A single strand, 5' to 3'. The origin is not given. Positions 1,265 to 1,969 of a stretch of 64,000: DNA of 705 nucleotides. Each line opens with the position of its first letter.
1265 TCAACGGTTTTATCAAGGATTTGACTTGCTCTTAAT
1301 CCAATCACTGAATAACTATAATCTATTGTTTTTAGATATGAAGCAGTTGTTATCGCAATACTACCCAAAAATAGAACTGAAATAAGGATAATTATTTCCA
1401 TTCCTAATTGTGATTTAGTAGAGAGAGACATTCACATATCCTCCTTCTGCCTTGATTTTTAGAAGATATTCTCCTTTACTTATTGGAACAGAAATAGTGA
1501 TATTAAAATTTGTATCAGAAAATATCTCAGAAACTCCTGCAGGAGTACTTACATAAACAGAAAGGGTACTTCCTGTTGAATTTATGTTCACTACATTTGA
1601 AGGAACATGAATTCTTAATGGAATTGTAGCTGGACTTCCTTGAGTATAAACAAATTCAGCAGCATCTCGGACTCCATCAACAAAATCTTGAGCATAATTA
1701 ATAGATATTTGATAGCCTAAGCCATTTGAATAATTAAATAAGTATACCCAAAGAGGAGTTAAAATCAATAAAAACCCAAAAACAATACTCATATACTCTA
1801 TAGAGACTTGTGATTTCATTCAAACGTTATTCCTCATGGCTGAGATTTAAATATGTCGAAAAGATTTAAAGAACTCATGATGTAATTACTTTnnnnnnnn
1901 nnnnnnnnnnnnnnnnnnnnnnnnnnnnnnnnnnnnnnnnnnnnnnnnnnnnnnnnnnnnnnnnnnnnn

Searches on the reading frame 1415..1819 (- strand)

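Call 78: search_protein_families(library=pfam, proteins=[window:1415-1819:-], max_evalue=0.1)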
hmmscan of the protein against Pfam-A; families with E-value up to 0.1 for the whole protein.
window:1415-1819:- (134 aa): 1 family
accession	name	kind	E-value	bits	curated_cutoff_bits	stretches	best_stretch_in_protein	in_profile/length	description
PF22024.2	VP16-like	-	0.024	14.9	27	1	58-110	78-129/133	Major capsid protein VP16-like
